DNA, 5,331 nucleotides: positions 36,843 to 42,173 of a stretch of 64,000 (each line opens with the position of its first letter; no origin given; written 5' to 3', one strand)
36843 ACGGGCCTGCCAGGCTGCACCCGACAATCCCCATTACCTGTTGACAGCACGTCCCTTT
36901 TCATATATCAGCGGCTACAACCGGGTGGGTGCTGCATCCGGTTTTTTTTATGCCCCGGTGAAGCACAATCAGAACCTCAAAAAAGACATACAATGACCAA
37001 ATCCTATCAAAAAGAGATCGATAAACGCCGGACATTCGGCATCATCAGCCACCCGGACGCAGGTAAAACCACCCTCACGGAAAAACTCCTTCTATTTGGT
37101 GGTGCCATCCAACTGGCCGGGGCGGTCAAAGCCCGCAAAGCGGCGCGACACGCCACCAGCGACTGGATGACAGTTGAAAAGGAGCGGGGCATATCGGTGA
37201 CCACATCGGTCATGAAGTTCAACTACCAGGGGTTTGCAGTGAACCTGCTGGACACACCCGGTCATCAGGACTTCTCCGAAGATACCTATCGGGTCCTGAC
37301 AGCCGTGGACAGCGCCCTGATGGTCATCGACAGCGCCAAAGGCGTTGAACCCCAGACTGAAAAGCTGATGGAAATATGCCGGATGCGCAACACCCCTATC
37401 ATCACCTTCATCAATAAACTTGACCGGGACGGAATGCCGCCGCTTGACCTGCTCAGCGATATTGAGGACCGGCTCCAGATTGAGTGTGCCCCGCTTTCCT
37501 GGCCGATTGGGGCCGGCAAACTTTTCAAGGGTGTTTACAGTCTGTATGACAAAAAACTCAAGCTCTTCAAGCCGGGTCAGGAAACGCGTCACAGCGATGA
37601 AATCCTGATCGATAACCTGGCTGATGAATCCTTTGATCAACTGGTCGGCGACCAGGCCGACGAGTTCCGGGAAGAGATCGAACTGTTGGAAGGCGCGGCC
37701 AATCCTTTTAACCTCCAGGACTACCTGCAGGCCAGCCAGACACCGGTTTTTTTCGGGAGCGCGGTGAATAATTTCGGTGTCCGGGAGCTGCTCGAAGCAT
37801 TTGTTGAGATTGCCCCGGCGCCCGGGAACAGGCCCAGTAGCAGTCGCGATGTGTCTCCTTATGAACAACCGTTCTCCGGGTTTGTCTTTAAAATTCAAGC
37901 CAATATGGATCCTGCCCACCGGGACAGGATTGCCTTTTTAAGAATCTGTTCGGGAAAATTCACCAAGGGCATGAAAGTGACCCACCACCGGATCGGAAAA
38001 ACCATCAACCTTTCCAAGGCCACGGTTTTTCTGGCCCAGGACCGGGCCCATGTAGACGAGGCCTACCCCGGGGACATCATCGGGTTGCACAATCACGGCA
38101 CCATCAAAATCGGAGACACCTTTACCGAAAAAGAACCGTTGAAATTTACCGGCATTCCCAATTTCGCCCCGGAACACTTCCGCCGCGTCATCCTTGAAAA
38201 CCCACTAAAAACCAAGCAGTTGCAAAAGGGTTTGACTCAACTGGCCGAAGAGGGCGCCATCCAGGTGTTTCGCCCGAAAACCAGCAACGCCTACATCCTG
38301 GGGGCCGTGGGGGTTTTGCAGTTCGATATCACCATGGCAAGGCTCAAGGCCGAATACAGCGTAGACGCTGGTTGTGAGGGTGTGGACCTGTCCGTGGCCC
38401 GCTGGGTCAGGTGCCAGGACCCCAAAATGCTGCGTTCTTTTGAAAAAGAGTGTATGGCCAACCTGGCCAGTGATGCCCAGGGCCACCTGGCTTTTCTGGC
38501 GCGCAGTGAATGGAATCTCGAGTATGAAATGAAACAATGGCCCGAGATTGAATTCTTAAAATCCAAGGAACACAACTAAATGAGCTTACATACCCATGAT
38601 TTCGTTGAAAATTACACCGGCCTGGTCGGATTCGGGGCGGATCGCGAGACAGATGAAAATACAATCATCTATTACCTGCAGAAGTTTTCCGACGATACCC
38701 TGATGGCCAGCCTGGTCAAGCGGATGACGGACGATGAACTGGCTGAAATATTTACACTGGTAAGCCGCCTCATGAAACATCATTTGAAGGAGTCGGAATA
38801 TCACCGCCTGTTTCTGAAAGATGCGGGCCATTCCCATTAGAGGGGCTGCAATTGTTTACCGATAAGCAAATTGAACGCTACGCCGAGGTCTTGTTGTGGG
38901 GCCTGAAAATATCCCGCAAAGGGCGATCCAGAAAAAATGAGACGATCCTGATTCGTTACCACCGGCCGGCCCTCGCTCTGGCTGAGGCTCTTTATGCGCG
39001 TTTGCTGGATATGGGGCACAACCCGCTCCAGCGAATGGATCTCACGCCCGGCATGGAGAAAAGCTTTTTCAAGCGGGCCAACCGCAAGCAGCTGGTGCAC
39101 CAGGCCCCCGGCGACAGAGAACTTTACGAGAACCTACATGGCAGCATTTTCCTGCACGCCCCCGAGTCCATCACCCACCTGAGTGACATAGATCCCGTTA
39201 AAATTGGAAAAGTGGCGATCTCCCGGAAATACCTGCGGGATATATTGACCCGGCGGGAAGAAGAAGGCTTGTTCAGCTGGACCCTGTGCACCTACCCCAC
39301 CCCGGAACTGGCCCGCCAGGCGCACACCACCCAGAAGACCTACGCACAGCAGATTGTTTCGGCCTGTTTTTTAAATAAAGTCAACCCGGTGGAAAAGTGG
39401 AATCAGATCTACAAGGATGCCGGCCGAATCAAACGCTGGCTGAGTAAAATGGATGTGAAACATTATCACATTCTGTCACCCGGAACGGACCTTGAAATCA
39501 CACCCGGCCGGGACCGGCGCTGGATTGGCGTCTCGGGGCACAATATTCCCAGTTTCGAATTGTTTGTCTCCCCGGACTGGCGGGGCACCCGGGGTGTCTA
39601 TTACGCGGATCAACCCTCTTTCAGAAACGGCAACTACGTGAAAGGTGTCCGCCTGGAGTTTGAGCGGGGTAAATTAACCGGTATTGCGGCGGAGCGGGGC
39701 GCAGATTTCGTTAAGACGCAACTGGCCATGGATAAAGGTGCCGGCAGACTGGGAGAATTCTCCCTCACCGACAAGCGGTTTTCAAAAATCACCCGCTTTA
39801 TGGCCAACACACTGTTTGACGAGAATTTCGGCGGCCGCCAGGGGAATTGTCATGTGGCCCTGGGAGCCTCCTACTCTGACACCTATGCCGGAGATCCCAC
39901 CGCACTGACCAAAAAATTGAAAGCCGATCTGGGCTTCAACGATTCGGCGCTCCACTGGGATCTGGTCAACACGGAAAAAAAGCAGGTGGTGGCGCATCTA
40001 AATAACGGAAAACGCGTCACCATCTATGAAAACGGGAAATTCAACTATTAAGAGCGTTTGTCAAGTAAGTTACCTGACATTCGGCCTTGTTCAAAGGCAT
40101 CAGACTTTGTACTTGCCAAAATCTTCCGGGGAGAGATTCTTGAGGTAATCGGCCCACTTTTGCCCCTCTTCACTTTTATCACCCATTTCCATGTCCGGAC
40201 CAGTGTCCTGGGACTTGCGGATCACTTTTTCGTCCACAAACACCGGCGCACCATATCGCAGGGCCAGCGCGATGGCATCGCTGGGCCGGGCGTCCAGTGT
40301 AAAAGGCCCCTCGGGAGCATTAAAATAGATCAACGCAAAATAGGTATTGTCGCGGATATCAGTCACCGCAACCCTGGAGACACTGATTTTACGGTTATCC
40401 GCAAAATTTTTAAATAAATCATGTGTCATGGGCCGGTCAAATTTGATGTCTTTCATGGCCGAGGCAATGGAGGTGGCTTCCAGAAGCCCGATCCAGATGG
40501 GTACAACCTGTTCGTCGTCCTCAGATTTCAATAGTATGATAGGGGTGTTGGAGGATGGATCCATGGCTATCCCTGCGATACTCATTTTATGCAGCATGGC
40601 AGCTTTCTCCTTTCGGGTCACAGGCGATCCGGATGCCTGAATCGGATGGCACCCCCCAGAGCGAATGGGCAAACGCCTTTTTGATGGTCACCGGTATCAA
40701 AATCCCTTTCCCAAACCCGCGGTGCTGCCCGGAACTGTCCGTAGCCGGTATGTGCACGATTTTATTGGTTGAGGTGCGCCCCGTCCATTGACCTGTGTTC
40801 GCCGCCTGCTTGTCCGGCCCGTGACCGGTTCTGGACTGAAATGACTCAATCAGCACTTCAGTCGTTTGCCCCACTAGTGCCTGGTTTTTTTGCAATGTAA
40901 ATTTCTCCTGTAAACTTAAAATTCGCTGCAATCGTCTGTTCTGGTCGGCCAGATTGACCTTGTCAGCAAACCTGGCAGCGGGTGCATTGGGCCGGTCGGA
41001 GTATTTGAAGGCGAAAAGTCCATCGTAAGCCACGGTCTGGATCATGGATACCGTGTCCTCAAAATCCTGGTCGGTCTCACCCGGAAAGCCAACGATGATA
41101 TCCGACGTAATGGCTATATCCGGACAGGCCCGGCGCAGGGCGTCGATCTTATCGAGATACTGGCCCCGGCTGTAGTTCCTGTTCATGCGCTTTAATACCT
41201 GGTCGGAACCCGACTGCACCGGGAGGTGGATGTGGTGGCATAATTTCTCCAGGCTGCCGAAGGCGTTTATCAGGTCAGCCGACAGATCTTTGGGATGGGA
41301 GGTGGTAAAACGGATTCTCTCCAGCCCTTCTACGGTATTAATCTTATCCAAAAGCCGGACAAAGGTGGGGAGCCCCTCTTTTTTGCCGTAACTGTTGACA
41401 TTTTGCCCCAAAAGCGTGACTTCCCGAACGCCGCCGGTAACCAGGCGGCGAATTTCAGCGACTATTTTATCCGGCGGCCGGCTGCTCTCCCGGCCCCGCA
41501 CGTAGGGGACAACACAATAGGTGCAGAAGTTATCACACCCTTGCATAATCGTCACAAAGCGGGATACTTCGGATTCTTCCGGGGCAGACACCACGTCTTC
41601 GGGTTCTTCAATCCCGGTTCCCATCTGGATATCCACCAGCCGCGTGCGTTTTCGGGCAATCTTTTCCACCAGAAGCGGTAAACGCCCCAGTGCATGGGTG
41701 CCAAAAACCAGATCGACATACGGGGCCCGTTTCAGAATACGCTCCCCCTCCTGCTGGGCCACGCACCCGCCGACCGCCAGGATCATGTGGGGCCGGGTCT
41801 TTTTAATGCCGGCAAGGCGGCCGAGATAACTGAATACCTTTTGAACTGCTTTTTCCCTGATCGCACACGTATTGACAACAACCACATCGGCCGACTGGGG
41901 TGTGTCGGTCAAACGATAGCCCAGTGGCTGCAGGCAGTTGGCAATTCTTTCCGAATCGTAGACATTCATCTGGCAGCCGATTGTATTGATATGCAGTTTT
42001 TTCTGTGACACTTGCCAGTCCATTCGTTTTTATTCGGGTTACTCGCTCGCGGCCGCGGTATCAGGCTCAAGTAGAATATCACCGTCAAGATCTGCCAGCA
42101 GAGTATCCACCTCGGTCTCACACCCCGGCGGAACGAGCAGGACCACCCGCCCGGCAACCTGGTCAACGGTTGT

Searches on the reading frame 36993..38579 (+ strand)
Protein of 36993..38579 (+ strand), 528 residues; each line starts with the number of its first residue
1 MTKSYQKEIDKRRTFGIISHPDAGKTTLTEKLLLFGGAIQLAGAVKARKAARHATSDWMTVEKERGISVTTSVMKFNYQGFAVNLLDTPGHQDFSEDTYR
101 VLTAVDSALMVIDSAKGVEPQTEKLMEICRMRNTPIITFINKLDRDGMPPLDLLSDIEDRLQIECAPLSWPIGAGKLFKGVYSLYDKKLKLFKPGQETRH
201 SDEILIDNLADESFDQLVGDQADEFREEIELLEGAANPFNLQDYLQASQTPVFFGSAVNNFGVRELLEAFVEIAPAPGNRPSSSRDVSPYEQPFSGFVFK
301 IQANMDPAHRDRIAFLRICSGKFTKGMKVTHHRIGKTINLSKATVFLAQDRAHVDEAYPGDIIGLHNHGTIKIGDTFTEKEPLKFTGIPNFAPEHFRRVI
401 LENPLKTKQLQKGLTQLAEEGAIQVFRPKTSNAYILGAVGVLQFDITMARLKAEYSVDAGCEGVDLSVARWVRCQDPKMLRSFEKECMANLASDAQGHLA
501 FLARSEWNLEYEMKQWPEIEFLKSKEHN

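Call 75: search_protein_families(library=pfam, proteins=[window:36993-38579:+], max_evalue=0.00001)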
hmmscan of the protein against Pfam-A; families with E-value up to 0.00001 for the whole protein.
window:36993-38579:+ (528 aa): 5 families
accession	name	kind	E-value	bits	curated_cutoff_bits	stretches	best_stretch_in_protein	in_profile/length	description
PF00009.33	GTP_EFTU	-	7.3e-52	176.1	26.5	1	11-275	2-187/188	Elongation factor Tu GTP binding domain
PF16658.11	RF3_C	-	1.1e-46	158.3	40.1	1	385-511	1-130/132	Class II release factor RF3, C-terminal domain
PF22042.2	EF-G_D2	-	3.4e-27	94.8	27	1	293-379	1-83/84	Elongation factor G domain 2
PF03144.31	GTP_EFTU_D2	-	1.7e-09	38.4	30.3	1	312-378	2-73/73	Elongation factor Tu domain 2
PF01926.29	MMR_HSR1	-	9.7e-08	32.6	21.9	1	16-142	3-113/113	50S ribosome-binding GTPase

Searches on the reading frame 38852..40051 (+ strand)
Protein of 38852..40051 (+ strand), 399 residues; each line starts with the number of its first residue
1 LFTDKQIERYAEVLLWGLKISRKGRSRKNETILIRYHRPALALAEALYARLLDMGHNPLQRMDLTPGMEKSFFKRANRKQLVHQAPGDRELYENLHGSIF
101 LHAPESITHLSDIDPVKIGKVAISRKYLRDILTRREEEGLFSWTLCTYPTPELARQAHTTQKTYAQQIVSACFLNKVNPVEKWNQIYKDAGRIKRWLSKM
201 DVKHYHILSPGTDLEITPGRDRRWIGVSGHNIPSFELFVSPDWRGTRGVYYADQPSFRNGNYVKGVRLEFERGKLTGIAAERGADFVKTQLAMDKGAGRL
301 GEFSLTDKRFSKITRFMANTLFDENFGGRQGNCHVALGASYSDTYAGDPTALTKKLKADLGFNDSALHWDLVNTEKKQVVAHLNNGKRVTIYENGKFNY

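Call 75: search_protein_families(library=pfam, proteins=[window:38852-40051:+], max_evalue=0.00001)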
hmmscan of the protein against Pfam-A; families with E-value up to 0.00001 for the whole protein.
window:38852-40051:+ (399 aa): 1 family
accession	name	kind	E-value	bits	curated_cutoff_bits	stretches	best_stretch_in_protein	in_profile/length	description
PF02073.20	Peptidase_M29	-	5.8e-103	345.3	27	1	4-397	2-406/406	Thermophilic metalloprotease (M29)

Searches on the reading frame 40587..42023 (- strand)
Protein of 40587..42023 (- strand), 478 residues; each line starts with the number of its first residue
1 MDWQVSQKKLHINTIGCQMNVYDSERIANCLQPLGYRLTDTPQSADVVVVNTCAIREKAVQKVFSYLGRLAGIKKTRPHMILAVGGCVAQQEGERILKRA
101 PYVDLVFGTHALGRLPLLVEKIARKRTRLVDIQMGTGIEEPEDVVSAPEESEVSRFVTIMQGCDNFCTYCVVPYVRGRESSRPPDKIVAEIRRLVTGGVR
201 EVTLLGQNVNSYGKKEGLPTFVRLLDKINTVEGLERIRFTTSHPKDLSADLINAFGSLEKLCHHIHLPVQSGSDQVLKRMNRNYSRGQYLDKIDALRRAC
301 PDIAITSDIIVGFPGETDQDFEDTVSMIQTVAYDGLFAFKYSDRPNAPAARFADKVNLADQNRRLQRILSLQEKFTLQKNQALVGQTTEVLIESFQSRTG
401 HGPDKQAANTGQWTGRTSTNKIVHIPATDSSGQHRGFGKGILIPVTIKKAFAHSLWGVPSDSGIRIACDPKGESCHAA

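Call 75: search_protein_families(library=pfam, proteins=[window:40587-42023:-], max_evalue=0.00001)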
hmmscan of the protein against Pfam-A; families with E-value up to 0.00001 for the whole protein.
window:40587-42023:- (478 aa): 2 families
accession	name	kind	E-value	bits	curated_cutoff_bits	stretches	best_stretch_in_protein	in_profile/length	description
PF00919.26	UPF0004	-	7e-32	109.8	27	1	9-108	1-98/98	Uncharacterized protein family UPF0004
PF04055.27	Radical_SAM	-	1.8e-29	103.5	29.5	1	158-327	2-165/166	Radical SAM superfamily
